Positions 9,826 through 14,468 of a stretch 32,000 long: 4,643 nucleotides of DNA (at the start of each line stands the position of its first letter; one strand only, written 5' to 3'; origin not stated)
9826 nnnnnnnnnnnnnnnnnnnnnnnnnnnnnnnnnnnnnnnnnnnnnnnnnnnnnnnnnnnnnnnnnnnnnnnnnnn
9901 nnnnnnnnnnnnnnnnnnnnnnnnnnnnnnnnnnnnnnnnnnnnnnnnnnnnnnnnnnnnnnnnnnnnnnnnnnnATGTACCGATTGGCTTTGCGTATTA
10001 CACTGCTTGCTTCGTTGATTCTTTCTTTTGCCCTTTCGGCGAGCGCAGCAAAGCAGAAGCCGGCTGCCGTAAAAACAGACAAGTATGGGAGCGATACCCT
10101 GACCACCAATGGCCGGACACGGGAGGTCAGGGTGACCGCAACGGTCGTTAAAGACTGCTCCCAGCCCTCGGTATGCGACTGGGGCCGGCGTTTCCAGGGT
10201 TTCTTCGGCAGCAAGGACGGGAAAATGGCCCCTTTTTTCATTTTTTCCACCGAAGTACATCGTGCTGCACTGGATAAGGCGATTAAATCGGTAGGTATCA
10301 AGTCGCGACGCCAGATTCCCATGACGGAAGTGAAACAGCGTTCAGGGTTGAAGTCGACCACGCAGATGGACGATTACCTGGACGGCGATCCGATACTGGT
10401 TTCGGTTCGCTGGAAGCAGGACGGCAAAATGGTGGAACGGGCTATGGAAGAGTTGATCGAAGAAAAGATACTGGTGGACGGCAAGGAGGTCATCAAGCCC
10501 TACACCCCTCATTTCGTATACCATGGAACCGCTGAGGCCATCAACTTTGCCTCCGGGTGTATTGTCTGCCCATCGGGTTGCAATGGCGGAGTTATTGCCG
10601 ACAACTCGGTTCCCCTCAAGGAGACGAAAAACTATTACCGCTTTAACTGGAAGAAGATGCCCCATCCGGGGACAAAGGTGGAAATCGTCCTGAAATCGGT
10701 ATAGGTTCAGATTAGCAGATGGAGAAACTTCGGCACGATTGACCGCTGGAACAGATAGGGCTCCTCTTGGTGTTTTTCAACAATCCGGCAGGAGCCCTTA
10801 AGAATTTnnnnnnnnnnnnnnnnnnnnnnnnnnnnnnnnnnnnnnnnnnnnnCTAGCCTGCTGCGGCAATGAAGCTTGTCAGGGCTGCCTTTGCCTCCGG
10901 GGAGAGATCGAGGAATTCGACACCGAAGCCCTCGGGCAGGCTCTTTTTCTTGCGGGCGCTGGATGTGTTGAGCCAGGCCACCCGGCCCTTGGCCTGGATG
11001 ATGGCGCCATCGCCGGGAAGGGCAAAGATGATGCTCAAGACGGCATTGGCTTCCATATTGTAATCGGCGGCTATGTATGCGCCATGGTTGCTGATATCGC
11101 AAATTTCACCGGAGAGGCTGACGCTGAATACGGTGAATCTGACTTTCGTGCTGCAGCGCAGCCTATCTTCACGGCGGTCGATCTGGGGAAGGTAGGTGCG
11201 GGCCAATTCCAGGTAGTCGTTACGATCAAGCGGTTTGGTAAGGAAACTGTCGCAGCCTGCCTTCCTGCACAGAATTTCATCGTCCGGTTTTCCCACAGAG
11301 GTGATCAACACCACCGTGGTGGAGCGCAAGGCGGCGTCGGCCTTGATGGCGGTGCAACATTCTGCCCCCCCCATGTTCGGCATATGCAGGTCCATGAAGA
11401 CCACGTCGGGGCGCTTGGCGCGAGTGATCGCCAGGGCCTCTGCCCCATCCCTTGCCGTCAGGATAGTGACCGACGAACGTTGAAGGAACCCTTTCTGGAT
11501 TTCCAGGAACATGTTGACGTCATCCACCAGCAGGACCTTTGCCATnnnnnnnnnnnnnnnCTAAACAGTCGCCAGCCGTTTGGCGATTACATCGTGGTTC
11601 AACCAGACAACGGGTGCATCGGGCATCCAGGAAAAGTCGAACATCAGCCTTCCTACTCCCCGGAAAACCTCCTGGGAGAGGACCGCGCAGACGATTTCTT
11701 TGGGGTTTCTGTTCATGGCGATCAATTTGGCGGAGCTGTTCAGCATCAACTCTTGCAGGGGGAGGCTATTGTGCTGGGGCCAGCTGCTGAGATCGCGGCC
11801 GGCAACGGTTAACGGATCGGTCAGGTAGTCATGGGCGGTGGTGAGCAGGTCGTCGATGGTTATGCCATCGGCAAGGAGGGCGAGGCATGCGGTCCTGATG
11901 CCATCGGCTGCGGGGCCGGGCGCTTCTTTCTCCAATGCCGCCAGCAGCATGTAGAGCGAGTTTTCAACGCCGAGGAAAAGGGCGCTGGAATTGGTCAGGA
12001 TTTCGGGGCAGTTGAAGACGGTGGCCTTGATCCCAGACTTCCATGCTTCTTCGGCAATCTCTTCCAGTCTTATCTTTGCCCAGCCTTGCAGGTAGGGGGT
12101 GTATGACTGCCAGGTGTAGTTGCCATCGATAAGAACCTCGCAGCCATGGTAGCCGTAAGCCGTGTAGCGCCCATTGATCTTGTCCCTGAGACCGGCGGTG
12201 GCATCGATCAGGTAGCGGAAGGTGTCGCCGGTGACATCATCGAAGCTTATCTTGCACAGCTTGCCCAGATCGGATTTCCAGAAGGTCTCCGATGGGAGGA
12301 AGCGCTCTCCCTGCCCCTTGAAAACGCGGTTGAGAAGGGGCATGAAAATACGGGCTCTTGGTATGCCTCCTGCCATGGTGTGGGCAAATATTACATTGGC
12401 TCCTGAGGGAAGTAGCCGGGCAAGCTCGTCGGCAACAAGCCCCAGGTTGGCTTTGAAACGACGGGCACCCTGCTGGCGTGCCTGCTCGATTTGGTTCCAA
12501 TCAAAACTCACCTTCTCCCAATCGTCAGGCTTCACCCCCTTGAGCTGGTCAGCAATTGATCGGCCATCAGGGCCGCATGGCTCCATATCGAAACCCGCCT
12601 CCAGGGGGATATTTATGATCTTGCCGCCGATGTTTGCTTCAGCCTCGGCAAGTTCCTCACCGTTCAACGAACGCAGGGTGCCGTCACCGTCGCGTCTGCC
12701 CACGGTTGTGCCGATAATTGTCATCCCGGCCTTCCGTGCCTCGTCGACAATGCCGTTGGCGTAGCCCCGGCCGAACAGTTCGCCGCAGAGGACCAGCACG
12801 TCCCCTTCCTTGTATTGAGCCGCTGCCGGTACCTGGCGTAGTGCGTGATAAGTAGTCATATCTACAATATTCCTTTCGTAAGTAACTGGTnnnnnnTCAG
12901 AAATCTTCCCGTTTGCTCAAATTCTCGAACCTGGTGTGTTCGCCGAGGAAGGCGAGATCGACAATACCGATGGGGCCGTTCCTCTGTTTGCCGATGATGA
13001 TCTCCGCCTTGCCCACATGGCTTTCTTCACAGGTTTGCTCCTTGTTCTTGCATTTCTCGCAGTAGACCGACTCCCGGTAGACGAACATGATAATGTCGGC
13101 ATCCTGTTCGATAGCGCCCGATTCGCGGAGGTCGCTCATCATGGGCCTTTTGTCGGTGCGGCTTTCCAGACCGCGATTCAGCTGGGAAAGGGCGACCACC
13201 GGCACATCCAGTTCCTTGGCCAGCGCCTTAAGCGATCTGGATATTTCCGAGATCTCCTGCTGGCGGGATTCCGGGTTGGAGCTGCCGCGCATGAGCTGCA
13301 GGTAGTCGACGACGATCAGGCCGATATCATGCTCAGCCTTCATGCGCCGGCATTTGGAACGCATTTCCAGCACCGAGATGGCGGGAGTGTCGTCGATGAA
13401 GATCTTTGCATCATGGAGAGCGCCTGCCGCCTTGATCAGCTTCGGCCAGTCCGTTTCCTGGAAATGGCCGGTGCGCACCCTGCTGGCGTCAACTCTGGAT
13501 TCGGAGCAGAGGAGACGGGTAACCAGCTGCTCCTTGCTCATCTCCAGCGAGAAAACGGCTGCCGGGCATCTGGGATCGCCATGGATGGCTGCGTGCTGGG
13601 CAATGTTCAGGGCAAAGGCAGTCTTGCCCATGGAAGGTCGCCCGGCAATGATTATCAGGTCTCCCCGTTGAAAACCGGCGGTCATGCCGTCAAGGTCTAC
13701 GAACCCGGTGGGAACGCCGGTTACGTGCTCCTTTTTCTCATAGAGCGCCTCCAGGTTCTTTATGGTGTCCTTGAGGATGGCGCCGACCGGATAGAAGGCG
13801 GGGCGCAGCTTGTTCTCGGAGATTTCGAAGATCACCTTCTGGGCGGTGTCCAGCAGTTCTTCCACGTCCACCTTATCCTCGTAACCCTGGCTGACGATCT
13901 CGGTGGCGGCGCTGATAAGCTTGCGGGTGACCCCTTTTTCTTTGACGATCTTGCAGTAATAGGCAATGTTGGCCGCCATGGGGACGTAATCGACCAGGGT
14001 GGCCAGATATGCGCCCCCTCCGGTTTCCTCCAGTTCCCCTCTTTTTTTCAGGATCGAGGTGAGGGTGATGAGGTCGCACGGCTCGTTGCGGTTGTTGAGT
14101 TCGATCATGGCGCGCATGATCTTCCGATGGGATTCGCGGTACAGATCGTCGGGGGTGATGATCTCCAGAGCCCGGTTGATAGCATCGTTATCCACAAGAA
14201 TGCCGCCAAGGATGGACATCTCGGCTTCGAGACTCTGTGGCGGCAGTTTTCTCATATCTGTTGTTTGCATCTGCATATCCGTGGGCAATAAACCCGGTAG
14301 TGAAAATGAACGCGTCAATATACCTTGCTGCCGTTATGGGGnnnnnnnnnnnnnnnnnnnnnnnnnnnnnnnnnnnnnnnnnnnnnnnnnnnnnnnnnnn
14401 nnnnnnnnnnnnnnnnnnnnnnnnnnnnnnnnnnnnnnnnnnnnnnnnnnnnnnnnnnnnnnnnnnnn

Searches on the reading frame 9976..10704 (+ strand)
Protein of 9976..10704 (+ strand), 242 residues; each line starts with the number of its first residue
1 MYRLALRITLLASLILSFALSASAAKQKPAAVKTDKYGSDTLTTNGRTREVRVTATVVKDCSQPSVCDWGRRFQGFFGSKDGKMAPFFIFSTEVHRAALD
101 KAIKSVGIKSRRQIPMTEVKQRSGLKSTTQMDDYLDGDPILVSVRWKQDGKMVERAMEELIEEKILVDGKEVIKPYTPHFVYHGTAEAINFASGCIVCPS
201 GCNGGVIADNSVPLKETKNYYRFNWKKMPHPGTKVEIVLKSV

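Call 8: search_protein_families(library=pfam, proteins=[window:9976-10704:+], max_evalue=0.001)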
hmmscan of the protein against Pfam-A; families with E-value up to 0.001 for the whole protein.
window:9976-10704:+ (242 aa): 0 families

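Call 40: search_protein_families(library=ncbifam, proteins=[window:9976-10704:+], max_evalue=0.001)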
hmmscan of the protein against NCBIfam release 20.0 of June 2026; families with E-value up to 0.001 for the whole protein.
window:9976-10704:+ (242 aa): 1 family
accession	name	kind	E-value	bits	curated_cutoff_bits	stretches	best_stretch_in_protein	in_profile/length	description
NF040466.1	ydjY_domain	domain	1.2e-27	96.8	50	1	43-240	2-179/181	YdjY domain-containing protein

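Call 75: find_homologous_proteins(query=window:9976-10701:+, max_evalue=0.001)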
Query window:9976-10701:+ (242 aa): 214 proteins with E <= 0.001 among 852 candidates; the best 120 are listed.
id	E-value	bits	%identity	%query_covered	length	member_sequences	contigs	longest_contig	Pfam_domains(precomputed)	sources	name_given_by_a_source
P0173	1.0e-158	544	100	100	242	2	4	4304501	PF27149.1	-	-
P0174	2.9e-128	444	81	100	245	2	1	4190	PF27149.1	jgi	-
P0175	1.1e-127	442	81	100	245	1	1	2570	PF27149.1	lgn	-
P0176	2.6e-127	441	80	100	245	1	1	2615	PF27149.1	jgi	jgi:hypothetical protein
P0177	1.0e-126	439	79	100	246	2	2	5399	PF27149.1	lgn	-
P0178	1.6e-126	439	80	100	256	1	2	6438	PF27149.1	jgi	jgi:hypothetical protein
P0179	1.7e-126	439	79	100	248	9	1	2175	PF27149.1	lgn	-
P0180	2.0e-126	438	80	100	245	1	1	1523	PF27149.1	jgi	jgi:hypothetical protein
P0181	2.7e-126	438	80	100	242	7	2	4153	PF27149.1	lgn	-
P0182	2.8e-126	438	82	93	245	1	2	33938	PF27149.1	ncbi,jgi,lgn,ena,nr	ncbi:MAG TPA: hypothetical protein HPP97_14230 [Desulfuromonadales bacterium]|nr:hypothetical protei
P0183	4.6e-126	437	79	100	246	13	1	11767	PF27149.1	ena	-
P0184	5.0e-126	437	78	100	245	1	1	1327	PF27149.1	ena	-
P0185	9.8e-126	436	79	100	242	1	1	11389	PF27149.1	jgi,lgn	jgi:hypothetical protein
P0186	1.3e-125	436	79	100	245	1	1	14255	PF27149.1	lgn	-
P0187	2.5e-125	435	80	100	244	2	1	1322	PF27149.1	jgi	jgi:hypothetical protein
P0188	2.7e-125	435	79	100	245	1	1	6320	PF27149.1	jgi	jgi:hypothetical protein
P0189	4.8e-125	434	78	100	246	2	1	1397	PF27149.1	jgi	jgi:hypothetical protein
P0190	5.0e-125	434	78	100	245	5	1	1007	PF27149.1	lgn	-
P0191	5.0e-125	434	79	100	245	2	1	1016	PF27149.1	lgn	-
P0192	8.0e-125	433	81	98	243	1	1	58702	PF27149.1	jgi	jgi:hypothetical protein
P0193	1.0e-124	433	77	100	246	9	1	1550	PF27149.1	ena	-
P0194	2.2e-124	432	78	100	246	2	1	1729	PF27149.1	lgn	-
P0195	3.7e-124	431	78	100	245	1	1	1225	PF27149.1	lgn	-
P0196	4.7e-124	431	77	100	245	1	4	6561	PF27149.1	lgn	-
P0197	1.4e-123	429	78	100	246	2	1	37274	PF27149.1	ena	-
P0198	1.5e-123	429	77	100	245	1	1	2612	PF27149.1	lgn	-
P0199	2.8e-123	428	78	100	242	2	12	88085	PF27149.1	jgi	-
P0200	3.2e-123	428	75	100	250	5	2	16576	PF27149.1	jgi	jgi:hypothetical protein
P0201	3.7e-123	428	79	96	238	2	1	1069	PF27149.1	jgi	jgi:hypothetical protein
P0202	4.1e-123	427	79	100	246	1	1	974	PF27149.1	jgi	jgi:hypothetical protein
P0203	4.5e-123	427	77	100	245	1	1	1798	PF27149.1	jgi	jgi:hypothetical protein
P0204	6.3e-123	427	76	100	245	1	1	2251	PF27149.1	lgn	-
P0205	1.0e-122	426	77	100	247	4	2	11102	PF27149.1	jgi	-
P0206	2.1e-122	425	76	100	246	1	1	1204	PF27149.1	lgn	-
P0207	2.1e-122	425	76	100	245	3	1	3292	PF27149.1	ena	-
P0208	2.2e-122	425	77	100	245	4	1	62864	PF27149.1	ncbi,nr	ncbi:MAG: YdjY domain-containing protein [Desulfuromonadaceae bacterium]|nr:YdjY domain-containing p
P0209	2.8e-122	425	80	94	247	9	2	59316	PF27149.1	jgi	jgi:hypothetical protein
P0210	6.0e-122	424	77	100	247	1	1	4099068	PF27149.1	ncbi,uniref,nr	ncbi:hypothetical protein FO488_11990 [Geobacter sp. FeAm09]|uniref:YdjY domain-containing protein n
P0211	8.9e-122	423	76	100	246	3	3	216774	PF27149.1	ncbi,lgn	-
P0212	1.8e-121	422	76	100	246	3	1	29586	PF27149.1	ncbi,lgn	-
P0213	2.1e-121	422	76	100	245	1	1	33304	PF27149.1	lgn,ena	-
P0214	3.4e-120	418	76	100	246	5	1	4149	PF27149.1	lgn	-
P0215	3.5e-120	418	78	94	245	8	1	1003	PF27149.1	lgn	-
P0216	1.5e-119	416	75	100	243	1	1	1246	PF27149.1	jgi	jgi:hypothetical protein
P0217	1.1e-111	390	72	100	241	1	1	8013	PF27149.1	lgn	-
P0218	5.2e-111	388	82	83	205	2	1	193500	PF27149.1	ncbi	ncbi:YdjY domain-containing protein [Oryzomonas japonica]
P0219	2.1e-110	386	76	100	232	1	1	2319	PF27149.1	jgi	-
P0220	8.1e-109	381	75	91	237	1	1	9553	PF27149.1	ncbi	-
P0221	9.2e-107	374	72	88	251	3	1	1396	PF27149.1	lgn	-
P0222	1.0e-102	361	69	93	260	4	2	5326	PF27149.1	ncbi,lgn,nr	ncbi:hypothetical protein BURK2_03699 [Burkholderiales bacterium]|nr:hypothetical protein BURK2_0369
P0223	1.3e-100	354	66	99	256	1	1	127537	PF27149.1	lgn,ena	-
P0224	2.2e-100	353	68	94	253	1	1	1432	PF27149.1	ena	-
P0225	2.6e-99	350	74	84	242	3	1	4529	PF27149.1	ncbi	-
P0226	2.8e-99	349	66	96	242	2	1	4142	PF27149.1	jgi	jgi:hypothetical protein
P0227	1.6e-92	327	67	86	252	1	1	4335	PF27149.1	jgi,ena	-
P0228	3.0e-92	326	61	98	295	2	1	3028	PF27149.1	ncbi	-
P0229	7.5e-92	325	60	98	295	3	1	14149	PF27149.1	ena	-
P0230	2.0e-91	324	66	84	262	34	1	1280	PF27149.1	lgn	-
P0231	4.1e-91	323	60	98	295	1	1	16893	PF27149.1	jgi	jgi:hypothetical protein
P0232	5.5e-91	322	60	98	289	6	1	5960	PF27149.1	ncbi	-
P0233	1.5e-90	321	62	92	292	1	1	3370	PF27149.1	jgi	jgi:hypothetical protein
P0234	2.0e-90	320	59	98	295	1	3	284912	PF27149.1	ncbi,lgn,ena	-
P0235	3.8e-90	320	59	98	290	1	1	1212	PF27149.1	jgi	jgi:hypothetical protein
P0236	4.0e-90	320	59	98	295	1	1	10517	PF27149.1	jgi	jgi:hypothetical protein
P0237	5.0e-90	319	62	86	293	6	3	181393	PF27149.1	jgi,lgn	jgi:hypothetical protein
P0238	5.4e-90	319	59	98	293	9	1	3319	PF27149.1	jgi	-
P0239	5.8e-90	319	60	91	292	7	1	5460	PF27149.1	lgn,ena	-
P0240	1.1e-89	318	59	98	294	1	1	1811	PF27149.1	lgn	-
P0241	1.8e-89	317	59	98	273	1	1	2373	PF27149.1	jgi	jgi:hypothetical protein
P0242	1.8e-89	317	59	98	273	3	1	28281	PF27149.1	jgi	jgi:hypothetical protein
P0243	1.9e-89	317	62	91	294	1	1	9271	PF27149.1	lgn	-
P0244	1.9e-89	317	60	91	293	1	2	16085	PF27149.1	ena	-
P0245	2.5e-89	317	60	91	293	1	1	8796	PF27149.1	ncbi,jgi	-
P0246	2.9e-89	317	61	91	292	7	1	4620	PF27149.1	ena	-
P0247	5.1e-89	316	60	91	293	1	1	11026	PF27149.1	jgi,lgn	jgi:hypothetical protein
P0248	6.0e-89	316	59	98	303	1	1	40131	PF27149.1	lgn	-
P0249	6.3e-89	316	58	100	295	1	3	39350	PF27149.1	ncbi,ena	-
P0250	8.4e-89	315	57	97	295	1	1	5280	PF27149.1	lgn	-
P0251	9.5e-89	315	57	98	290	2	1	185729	PF27149.1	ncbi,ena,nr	ncbi:MAG TPA: YdjY domain-containing protein [Dissulfurispiraceae bacterium]|nr:YdjY domain-containi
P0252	1.2e-88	315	59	98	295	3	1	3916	PF27149.1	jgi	jgi:hypothetical protein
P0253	1.7e-88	314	58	98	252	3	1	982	PF27149.1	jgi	jgi:hypothetical protein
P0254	2.0e-88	314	59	98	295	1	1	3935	PF27149.1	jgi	jgi:hypothetical protein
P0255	2.5e-88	314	58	98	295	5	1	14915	PF27149.1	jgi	jgi:hypothetical protein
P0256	3.7e-88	313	60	91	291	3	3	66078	PF27149.1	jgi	jgi:hypothetical protein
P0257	4.0e-88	313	59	98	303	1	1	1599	PF27149.1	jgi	jgi:hypothetical protein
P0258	4.9e-88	313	59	91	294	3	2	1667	PF27149.1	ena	-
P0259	9.1e-88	312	57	98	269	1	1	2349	PF27149.1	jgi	jgi:hypothetical protein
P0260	9.6e-88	312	60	91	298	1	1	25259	PF27149.1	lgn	-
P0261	1.1e-87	312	60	91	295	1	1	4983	PF27149.1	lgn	-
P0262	1.2e-87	311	58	100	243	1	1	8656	PF27149.1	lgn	-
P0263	1.2e-87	311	57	98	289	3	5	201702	PF27149.1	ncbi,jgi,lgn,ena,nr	ncbi:MAG: hypothetical protein KKE62_17930 [Proteobacteria bacterium]|nr:hypothetical protein [Pseud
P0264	1.4e-87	311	58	98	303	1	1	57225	PF27149.1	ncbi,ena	-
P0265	2.2e-87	311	61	92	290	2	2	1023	PF27149.1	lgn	-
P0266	3.2e-87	310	58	98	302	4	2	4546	PF27149.1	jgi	jgi:hypothetical protein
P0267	3.2e-87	310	57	98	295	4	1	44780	PF27149.1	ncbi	ncbi:MAG: YdjY domain-containing protein [Nitrospirota bacterium]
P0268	3.5e-87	310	58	98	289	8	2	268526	PF27149.1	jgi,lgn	-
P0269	3.5e-87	310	58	98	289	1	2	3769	PF27149.1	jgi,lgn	-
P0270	3.5e-87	310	57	98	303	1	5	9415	PF27149.1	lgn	-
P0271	4.0e-87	310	60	98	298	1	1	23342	PF27149.1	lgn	-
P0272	5.0e-87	309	58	98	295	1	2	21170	PF27149.1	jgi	jgi:hypothetical protein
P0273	5.4e-87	309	61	93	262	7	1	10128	PF27149.1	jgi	-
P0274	5.7e-87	309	59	98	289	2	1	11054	PF27149.1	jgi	jgi:hypothetical protein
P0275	7.5e-87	309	60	91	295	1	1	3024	PF27149.1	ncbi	-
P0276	8.7e-87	309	60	91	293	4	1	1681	PF27149.1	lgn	-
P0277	9.6e-87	308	59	98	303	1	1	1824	PF27149.1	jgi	jgi:hypothetical protein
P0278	1.1e-86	308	57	98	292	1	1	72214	PF27149.1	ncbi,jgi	-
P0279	1.2e-86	308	64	84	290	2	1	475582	PF27149.1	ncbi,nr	ncbi:MAG: hypothetical protein HY911_00810 [Desulfobacterales bacterium]|nr:hypothetical protein [De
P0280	1.3e-86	308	55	98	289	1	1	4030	PF27149.1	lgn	-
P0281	1.4e-86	308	62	86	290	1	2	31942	PF27149.1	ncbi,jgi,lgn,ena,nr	ncbi:MAG: hypothetical protein C0618_01215 [Desulfuromonas sp.]|nr:MAG: hypothetical protein C0618_0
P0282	1.4e-86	308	58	100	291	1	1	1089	PF27149.1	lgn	-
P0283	1.5e-86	308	59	98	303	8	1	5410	PF27149.1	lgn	-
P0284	1.8e-86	308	57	98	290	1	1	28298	PF27149.1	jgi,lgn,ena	-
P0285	2.1e-86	307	61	91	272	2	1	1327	PF27149.1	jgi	-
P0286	2.5e-86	307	57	98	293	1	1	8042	PF27149.1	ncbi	ncbi:MAG: YdjY domain-containing protein [Thermodesulfovibrionales bacterium]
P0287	2.9e-86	307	61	90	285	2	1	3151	PF27149.1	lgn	-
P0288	3.5e-86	307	57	96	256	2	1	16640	PF27149.1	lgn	-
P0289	3.7e-86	307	60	91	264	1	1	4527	PF27149.1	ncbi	-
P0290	4.9e-86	306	63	87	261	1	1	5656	PF27149.1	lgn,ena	-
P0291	5.5e-86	306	57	98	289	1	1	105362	PF27149.1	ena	-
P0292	5.5e-86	306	56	98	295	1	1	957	PF27149.1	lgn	-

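Call 78: search_solved_structures(query=A3, max_evalue=1)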
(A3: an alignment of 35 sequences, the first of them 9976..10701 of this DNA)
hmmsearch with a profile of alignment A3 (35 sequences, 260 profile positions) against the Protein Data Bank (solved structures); distinct sequences matched with E-value up to 1: 0.

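Call 84: predict_structure(alignment_id=A3)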
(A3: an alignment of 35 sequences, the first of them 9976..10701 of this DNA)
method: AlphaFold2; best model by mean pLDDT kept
length: 242 residues; sequences in the alignment: 35
mean_pLDDT: 74.6   pTM: 0.71
mean pLDDT of the five models: 74.6, 73.4, 72.2, 70.7, 69.2
residues with pLDDT >= 90: 54; 70-90: 90; 50-70: 79; < 50: 19
segments of 3 or more residues with pLDDT < 50: 24-27, 186-188, 204-213
pLDDT, mean of each block of 10 residues (from residue 1): 70 65 50 94 93 92 64 75 86 90 84 66 65 66 93 91 76 67 52 73 44 56 86 94 75
secondary structure, 60 per line:
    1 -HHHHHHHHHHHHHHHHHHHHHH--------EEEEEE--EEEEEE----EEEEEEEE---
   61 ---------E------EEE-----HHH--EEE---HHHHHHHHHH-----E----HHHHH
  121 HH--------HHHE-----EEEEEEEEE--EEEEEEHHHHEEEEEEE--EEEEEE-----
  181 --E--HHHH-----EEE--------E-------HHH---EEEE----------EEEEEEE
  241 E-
elements in order: H2-23 E32-37 E40-45 E50-57 E77-79 E90-92 H96-105 H116-122 E140-148 E151-156 H157-160 E161-167 E170-175 H186-189 E195-197 E220-223 E234-241

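Call 87: fold_search(model_id=the predicted structure, library=pdb)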
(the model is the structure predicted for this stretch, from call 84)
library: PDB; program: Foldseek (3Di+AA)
matches with E <= 10: 753; with E <= 0.001: 0
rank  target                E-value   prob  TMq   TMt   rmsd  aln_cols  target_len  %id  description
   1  8zbo_C                1.8e-02  0.12  0.14  0.15  19.2       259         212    9  Crystal structure of the biphotochromic fluorescent protein moxSAASoti (F97M variant) in its green on-state (released 2024-06-12)
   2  8pei_A                5.8e-02  0.09  0.14  0.15  18.7       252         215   10  Crystal structure of the biphotochromic fluorescent protein SAASoti (C21N/V127T variant) in its green on-state (released 2024-01-17)
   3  8zbo_A                6.2e-02  0.09  0.14  0.17  17.9       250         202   10  Crystal structure of the biphotochromic fluorescent protein moxSAASoti (F97M variant) in its green on-state (released 2024-06-12)
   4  2a48                  6.2e-02  0.08  0.14  0.15  19.2       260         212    7  Crystal structure of amFP486 E150Q (released 2005-08-16)
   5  3s05_A                6.9e-02  0.09  0.14  0.15  19.4       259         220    9  mEos2 Fluorescent Protein-Green Form (released 2011-11-16)
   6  7qlm                  7.8e-02  0.08  0.14  0.15  19.4       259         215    9  rsKiiro trans chromophore dark structure by SFX (released 2023-09-27)
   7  7qgk                  7.8e-02  0.08  0.14  0.15  19.5       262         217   11  The mRubyFT protein, Genetically Encoded Blue-to-Red Fluorescent Timer in its red state (released 2022-03-23)
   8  7tsr                  8.2e-02  0.08  0.14  0.15  19.4       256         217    8  Room temperature rsEospa Cis-state structure at pH 8.4 (released 2022-11-09)
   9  3bxc_A                8.2e-02  0.08  0.14  0.15  19.9       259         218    9  Monomeric Far-red Fluorescent Protein mKate Crystallized at pH 9.0 (released 2008-07-22)
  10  7qlj                  8.7e-02  0.08  0.14  0.15  19.2       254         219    9  Trans structure of rsKiiro Illuminated at 290 K (released 2022-11-09)
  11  3cgl_E                8.7e-02  0.08  0.15  0.16  19.0       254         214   10  Crystal Structure and Raman Studies of dsFP483, a Cyan Fluorescent Protein from Discosoma striata (released 2008-07-01)
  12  7swu_A                8.7e-02  0.08  0.15  0.16  18.5       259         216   11  Crystal structure of the chromoprotein spisPINK (released 2022-04-20)
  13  3s05_C                8.7e-02  0.07  0.14  0.15  19.0       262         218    9  mEos2 Fluorescent Protein-Green Form (released 2011-11-16)
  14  5oqe                  8.7e-02  0.06  0.13  0.15  19.6       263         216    9  XFEL structure of the on state of a reversibly photoswitching fluorescent protein determined using the droplet injection (released 2017-12-06)
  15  3cgl_A                9.2e-02  0.07  0.14  0.15  18.7       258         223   10  Crystal Structure and Raman Studies of dsFP483, a Cyan Fluorescent Protein from Discosoma striata (released 2008-07-01)
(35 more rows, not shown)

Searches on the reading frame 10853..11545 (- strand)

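Call 8: search_protein_families(library=pfam, proteins=[window:10853-11545:-], max_evalue=0.001)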
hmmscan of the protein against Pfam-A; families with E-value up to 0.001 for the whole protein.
window:10853-11545:- (230 aa): 2 families
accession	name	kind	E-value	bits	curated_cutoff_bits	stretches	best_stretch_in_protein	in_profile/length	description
PF00072.30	Response_reg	-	1.3e-22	80.4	30.2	1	4-113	1-108/111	Response regulator receiver domain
PF07238.19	PilZ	-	1.5e-13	51.4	22.5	1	124-227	3-101/102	PilZ domain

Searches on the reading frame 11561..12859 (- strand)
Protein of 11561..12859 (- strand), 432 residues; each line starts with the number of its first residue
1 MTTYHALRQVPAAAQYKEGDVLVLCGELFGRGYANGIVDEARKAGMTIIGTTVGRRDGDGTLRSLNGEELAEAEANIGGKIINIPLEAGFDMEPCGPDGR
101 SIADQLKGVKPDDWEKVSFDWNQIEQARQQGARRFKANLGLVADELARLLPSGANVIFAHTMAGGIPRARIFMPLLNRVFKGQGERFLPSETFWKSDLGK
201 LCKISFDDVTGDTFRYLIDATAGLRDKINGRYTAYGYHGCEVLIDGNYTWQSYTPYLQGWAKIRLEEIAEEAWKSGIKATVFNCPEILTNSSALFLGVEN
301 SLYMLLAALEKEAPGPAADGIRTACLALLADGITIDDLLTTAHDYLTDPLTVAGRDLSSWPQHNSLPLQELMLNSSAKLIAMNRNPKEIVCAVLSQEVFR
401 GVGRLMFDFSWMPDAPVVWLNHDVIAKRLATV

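Call 8: search_protein_families(library=pfam, proteins=[window:11561-12859:-], max_evalue=0.001)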
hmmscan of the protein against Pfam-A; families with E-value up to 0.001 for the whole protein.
window:11561-12859:- (432 aa): 1 family
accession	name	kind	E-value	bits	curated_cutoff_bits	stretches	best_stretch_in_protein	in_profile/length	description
PF22046.2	FabMG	-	5.1e-200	665.2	27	1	4-429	2-431/431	Enoyl-acyl carrier protein reductase FabMG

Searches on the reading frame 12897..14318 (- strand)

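Call 8: search_protein_families(library=pfam, proteins=[window:12897-14318:-], max_evalue=0.001)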
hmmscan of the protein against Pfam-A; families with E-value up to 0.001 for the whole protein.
window:12897-14318:- (473 aa): 4 families
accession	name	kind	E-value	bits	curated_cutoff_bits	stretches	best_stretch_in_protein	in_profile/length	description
PF03796.21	DnaB_C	-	3e-115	384.4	27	1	201-466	1-255/255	DnaB-like helicase C terminal domain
PF00772.26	DnaB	-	4.6e-33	113.8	23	1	26-127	2-103/103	DnaB-like helicase N terminal domain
PF13481.12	AAA_25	-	4.3e-14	53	27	1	217-380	31-190/195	AAA domain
PF06745.19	ATPase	-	0.0004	20.3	26.6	0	202-267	1-65/231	KaiC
